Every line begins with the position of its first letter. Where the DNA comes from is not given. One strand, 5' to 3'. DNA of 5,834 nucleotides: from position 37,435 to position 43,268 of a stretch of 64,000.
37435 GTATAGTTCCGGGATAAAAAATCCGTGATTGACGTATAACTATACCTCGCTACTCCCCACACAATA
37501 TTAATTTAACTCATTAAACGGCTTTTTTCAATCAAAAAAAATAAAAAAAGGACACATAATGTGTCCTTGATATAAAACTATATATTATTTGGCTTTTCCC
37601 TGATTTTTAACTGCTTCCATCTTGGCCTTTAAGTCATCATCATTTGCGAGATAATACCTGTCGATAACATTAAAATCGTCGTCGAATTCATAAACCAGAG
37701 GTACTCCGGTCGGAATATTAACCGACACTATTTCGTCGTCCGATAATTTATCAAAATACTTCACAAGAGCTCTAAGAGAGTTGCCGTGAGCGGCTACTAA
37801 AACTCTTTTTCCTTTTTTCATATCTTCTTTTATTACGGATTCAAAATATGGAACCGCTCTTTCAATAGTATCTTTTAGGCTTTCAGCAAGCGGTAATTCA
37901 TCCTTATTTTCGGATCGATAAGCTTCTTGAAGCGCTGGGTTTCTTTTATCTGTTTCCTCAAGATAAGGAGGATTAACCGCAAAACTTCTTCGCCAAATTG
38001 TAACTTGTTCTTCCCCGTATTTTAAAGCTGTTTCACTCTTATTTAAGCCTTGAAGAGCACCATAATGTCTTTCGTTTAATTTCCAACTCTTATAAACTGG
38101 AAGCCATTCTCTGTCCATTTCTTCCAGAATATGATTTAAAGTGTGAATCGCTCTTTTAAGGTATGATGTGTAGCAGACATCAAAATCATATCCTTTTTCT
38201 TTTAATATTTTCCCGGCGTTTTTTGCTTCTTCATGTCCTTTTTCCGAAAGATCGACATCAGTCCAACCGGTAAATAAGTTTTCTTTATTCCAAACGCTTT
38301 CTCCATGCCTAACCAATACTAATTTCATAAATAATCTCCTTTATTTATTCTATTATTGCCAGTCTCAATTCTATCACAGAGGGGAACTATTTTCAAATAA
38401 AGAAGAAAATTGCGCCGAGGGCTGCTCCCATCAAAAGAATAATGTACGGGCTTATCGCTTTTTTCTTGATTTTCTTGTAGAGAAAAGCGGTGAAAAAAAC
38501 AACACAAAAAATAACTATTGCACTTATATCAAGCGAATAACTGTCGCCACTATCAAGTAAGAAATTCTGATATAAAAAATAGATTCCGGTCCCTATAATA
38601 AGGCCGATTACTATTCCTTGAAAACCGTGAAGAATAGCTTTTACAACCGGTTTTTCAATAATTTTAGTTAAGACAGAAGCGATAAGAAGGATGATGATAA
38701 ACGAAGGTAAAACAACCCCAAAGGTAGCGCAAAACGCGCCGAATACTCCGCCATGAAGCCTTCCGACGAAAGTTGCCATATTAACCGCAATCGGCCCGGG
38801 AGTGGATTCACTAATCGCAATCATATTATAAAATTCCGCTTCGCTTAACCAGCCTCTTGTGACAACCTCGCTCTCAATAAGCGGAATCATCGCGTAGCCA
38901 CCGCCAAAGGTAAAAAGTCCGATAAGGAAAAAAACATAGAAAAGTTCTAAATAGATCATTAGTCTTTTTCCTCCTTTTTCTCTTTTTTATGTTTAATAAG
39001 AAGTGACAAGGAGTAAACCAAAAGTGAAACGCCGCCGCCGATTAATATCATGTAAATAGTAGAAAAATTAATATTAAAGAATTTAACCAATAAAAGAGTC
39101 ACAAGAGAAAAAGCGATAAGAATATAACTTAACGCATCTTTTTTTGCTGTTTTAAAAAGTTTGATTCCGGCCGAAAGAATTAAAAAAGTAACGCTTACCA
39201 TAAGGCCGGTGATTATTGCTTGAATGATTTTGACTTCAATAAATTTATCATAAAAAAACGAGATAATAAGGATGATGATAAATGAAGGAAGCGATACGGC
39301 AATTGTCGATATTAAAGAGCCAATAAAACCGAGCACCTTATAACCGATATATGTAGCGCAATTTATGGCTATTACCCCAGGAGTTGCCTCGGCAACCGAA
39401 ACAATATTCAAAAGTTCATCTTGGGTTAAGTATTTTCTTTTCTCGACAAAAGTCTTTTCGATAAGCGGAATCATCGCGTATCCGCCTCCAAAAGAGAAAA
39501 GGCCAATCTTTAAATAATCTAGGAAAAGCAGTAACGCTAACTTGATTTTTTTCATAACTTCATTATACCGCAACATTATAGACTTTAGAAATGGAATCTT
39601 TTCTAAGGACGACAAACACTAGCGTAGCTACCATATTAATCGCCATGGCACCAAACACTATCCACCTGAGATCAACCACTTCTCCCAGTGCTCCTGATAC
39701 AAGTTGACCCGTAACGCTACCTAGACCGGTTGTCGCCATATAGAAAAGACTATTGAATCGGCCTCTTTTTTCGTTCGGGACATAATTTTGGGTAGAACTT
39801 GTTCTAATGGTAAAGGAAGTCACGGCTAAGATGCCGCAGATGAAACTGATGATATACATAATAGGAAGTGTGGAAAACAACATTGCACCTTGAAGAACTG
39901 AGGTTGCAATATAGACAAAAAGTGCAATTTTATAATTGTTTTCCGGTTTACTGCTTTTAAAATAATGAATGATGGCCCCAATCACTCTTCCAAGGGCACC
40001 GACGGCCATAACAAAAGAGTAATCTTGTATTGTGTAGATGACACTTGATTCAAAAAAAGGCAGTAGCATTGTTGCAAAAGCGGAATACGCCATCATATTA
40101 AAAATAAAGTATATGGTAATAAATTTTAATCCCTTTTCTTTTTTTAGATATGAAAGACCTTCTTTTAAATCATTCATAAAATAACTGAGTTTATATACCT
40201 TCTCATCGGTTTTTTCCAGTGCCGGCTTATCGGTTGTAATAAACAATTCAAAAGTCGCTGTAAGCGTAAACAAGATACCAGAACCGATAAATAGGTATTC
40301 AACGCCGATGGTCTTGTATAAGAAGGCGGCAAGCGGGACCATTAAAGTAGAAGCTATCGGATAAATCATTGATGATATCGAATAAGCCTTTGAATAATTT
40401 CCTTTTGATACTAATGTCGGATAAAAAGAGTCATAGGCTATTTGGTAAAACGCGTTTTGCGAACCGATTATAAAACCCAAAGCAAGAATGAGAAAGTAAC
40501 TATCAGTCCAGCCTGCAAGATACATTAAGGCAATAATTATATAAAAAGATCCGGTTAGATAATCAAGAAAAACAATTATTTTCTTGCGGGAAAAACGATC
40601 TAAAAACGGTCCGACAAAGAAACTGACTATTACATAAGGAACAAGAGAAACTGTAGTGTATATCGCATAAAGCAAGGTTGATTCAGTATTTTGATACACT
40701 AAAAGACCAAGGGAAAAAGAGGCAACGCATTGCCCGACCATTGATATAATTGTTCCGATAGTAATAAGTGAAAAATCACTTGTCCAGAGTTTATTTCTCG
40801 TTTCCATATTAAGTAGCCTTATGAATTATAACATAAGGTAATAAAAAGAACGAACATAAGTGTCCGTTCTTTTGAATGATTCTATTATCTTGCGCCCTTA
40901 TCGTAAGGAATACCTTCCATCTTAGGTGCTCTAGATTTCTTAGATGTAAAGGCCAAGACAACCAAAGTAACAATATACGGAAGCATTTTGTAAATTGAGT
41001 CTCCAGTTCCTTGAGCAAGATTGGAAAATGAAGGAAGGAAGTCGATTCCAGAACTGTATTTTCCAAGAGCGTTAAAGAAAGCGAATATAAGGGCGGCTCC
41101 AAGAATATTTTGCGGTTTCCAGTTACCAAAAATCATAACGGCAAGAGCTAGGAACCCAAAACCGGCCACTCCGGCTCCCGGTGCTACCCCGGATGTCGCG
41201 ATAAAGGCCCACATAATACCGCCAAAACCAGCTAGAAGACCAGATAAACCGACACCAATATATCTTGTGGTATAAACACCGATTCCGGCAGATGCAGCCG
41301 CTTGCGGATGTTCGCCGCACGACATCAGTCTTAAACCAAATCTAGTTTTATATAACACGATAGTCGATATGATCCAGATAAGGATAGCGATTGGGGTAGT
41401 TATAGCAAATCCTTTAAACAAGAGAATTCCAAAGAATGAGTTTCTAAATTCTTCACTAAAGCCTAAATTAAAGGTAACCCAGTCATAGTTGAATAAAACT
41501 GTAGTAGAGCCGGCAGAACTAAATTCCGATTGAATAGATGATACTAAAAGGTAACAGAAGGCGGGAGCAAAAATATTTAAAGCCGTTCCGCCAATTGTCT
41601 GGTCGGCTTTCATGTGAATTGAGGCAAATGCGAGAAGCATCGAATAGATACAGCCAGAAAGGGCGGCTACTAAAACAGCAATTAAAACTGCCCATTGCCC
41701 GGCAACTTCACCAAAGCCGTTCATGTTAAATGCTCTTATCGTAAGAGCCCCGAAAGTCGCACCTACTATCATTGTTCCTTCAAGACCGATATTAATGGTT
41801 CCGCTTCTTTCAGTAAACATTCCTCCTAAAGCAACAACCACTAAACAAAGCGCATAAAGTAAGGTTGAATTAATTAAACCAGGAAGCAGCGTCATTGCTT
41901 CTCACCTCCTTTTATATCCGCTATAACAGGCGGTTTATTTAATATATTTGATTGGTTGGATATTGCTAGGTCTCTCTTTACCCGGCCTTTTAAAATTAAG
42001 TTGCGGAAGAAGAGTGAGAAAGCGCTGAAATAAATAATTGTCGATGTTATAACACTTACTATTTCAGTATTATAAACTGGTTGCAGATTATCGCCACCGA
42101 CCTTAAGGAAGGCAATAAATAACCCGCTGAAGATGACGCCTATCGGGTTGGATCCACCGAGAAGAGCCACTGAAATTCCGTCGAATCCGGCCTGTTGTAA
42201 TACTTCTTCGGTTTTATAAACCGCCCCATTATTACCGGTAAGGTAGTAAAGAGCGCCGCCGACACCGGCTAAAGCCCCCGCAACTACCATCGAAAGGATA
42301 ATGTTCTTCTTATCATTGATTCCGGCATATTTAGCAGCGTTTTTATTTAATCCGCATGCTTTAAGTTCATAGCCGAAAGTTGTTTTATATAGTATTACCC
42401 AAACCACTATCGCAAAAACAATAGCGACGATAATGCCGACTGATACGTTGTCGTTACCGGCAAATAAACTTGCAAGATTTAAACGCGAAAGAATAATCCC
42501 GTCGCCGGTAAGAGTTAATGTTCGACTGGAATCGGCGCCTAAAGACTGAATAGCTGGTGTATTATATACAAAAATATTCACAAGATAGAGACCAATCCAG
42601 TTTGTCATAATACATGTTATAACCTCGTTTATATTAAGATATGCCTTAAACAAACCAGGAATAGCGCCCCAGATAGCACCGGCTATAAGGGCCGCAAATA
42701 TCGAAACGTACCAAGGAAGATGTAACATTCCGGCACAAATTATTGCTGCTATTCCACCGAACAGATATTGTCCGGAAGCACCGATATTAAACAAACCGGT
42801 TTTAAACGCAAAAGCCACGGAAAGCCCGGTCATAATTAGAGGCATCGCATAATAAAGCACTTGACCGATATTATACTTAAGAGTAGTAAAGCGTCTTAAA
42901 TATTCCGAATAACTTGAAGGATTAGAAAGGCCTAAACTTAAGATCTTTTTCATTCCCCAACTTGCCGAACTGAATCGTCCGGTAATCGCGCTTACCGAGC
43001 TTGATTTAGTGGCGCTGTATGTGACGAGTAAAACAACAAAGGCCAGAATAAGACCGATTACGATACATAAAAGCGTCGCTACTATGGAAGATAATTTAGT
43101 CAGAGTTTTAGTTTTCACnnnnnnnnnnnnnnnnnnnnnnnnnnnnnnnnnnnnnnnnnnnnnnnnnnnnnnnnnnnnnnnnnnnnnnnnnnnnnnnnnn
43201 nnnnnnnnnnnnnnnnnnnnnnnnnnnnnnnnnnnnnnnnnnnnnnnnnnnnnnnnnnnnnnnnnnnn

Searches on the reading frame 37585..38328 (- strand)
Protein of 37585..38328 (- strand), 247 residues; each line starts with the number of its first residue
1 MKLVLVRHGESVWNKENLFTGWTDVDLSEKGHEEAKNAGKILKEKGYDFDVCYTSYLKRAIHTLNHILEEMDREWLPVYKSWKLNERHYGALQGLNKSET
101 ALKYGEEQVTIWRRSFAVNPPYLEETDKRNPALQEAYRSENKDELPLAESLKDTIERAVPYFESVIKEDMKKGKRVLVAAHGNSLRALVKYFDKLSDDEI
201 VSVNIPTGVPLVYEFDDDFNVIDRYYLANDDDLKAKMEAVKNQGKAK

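Call 73: search_protein_families(library=pfam, proteins=[window:37585-38328:-], max_evalue=0.00001)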
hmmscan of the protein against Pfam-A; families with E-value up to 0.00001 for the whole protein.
window:37585-38328:- (247 aa): 1 family
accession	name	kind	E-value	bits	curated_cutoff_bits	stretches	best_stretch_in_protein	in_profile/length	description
PF00300.27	His_Phos_1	-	2.5e-38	132.2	21.7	2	3-125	1-118/194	Histidine phosphatase superfamily (branch 1)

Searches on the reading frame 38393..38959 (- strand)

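Call 73: search_protein_families(library=pfam, proteins=[window:38393-38959:-], max_evalue=0.00001)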
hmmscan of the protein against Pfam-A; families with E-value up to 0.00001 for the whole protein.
window:38393-38959:- (188 aa): 1 family
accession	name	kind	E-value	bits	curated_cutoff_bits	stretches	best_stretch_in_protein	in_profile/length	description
PF02417.20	Chromate_transp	-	8.3e-48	163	28.6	1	4-182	1-165/166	Chromate transporter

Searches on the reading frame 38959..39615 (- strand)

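Call 73: search_protein_families(library=pfam, proteins=[window:38959-39615:-], max_evalue=0.00001)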
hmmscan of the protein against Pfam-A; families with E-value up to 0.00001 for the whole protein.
window:38959-39615:- (218 aa): 1 family
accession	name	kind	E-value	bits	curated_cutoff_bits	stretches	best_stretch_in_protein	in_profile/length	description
PF02417.20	Chromate_transp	-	5.4e-47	160.3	28.6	1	30-196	3-164/166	Chromate transporter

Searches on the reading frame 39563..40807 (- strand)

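Call 73: search_protein_families(library=pfam, proteins=[window:39563-40807:-], max_evalue=0.00001)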
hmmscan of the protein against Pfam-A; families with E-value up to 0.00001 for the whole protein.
window:39563-40807:- (414 aa): 2 families
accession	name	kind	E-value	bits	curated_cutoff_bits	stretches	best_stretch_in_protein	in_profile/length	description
PF07690.21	MFS_1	-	2.8e-37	128.9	33.4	2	16-358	2-338/347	Major Facilitator Superfamily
PF05977.19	MFS_3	-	1.4e-15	57.2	27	1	11-401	11-393/524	Transmembrane secretion effector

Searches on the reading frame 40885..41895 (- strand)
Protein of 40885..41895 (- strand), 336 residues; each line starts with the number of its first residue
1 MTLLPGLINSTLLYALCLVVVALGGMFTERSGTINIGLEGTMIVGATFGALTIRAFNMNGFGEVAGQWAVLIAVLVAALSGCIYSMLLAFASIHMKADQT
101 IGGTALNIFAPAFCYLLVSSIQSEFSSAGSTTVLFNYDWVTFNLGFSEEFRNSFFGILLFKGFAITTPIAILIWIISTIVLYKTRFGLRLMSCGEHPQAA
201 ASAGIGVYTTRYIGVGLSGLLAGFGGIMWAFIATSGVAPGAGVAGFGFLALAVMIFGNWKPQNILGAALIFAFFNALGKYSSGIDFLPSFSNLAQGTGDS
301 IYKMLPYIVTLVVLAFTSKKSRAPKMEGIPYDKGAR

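Call 73: search_protein_families(library=pfam, proteins=[window:40885-41895:-], max_evalue=0.00001)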
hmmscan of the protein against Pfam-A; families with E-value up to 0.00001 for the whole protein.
window:40885-41895:- (336 aa): 1 family
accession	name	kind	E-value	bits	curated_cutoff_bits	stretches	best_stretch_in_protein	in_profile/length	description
PF02653.21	BPD_transp_2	-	8.9e-31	107.4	26.8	1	9-314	3-269/269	Branched-chain amino acid transport system / permease component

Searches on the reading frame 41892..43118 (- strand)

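Call 6: search_protein_families(library=pfam, proteins=[window:41892-43118:-], max_evalue=0.01)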
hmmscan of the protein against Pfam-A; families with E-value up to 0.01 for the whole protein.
window:41892-43118:- (408 aa): 1 family
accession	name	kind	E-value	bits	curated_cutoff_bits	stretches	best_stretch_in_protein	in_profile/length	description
PF02653.21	BPD_transp_2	-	1.3e-47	162.6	26.8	1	84-364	2-267/269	Branched-chain amino acid transport system / permease component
